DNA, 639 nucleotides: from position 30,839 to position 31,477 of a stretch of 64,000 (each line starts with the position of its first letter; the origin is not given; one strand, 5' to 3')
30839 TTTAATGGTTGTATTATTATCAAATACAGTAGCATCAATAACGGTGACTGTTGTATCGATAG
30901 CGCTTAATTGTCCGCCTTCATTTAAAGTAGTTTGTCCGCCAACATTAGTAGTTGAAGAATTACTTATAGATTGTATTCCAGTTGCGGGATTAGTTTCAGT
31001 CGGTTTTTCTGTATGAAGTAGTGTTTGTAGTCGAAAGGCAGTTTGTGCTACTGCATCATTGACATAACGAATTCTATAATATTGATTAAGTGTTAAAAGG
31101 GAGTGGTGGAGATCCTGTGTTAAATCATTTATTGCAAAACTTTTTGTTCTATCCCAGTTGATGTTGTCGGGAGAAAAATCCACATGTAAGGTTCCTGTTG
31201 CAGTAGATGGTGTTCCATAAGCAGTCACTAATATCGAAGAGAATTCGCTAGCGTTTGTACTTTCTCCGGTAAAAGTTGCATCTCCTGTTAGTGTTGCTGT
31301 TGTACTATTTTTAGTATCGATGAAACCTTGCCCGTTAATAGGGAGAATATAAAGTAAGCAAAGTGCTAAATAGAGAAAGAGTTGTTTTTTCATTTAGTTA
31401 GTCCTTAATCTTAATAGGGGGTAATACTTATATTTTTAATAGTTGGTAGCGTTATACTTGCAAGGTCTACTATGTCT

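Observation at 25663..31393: Paired modular giants: discoidin-like jelly-rolls (x4 versus x1), a twice-repeated RGAF-x-T-x-ATH mini-domain and a shared ~500-aa C-terminal module with a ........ motif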

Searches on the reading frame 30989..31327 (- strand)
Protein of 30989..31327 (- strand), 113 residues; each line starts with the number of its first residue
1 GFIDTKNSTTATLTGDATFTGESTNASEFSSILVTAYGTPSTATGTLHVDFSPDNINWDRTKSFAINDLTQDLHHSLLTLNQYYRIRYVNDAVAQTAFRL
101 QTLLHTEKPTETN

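Call 65: search_solved_structures(query=A4, max_evalue=5, show_alignments=2)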
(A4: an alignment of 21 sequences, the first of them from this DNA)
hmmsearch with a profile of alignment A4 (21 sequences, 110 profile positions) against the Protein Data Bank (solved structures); distinct sequences matched with E-value up to 5: 19.
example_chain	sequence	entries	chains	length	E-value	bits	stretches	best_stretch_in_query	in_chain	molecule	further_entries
6i56_D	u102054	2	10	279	1.3e-06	31.8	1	12-98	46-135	Phage-like element PBSX protein XepA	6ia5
6ix1_A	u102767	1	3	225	0.047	17.1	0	75-94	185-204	2S Albumin protein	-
5vsu_F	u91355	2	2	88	0.18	15.3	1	12-56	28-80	U6 snRNA-associated Sm-like protein LSm6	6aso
3jcm_e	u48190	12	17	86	0.22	15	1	12-56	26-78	U6 snRNA-associated Sm-like protein LSm6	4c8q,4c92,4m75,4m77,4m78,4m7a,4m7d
3oyo_A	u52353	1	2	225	0.23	14.9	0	79-96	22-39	hemopexin fold protein CP4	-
3bvg_A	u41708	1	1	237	0.45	14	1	22-91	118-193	Enterotoxin type C-3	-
2aq1_B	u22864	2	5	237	0.65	13.5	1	22-91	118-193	Enterotoxin type C-3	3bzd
3byt_B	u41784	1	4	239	0.66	13.5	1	22-91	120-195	Enterotoxin type C-3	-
2aq3_B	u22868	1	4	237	0.66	13.4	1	22-91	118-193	Enterotoxin type C-3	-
3bvz_A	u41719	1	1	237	0.67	13.4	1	22-91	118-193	Enterotoxin type C-3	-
2aq2_B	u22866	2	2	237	0.68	13.4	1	22-91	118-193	Enterotoxin type C-3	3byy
1jwm_D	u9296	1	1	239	0.69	13.4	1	22-91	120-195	Enterotoxin type C-3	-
1jws_D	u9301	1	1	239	0.69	13.4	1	22-91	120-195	Enterotoxin type C-3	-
3bvm_A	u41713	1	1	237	0.69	13.4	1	22-91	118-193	Enterotoxin type C-3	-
1jwu_D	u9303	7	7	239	0.72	13.3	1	22-91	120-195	Enterotoxin type C-3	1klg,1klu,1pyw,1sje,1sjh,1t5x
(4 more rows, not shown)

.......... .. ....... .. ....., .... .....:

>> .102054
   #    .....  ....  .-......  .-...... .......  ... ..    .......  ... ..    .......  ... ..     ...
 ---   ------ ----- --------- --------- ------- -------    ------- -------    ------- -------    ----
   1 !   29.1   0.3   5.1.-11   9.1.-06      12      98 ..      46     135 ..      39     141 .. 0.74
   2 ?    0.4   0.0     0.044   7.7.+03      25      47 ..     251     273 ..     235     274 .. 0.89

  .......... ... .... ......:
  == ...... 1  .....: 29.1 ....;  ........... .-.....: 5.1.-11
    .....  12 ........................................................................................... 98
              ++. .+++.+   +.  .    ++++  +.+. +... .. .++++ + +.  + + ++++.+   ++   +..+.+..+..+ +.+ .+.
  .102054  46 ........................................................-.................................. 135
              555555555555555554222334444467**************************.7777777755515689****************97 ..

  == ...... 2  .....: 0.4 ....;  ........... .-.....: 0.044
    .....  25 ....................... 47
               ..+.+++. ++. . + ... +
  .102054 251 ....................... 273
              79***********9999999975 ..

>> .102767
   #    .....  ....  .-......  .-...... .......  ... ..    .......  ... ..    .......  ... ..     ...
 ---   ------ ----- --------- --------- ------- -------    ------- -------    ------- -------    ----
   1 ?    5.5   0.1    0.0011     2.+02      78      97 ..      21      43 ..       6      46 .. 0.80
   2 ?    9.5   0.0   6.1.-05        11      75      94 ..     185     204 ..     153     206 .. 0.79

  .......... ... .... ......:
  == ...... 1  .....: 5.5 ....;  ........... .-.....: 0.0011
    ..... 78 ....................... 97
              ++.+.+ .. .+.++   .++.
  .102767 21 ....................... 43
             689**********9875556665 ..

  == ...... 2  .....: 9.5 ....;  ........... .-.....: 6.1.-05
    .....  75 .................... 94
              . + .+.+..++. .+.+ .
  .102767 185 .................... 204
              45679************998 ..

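Call 66: search_protein_families(library=pfam, alignment_id=A4, max_evalue=1)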
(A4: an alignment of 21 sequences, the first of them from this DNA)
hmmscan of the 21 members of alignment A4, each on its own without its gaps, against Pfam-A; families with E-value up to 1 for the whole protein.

A. member 1, seq(113 aa): 0 families

B. families by the number of members that match (of 21 scanned): 12 families
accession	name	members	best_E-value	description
PF19912.4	DUF6385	2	0.00012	Domain of unknown function (DUF6385)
PF24356.1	WH_PARP12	1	0.0062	PARP12 winged helix domain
PF08085.16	Entericidin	1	0.07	Entericidin EcnA/B family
PF03425.19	CBM_11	1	0.091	Carbohydrate binding domain (family 11)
PF06653.16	Claudin_3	1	0.092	Tight junction protein, Claudin-like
PF07081.18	DUF1349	1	0.092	Protein of unknown function (DUF1349)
PF00754.31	F5_F8_type_C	1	0.1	F5/8 type C domain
PF01575.25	MaoC_dehydratas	1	0.13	MaoC like domain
PF18805.7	LRR_10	1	0.14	Leucine-rich repeat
PF22847.2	BT_3657-like_N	1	0.19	Arabinosidase BT_3657-like, N-terminal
PF14794.11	DUF4479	1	0.21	Domain of unknown function (DUF4479)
PF02784.22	Orn_Arg_deC_N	1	0.23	Pyridoxal-dependent decarboxylase, pyridoxal binding domain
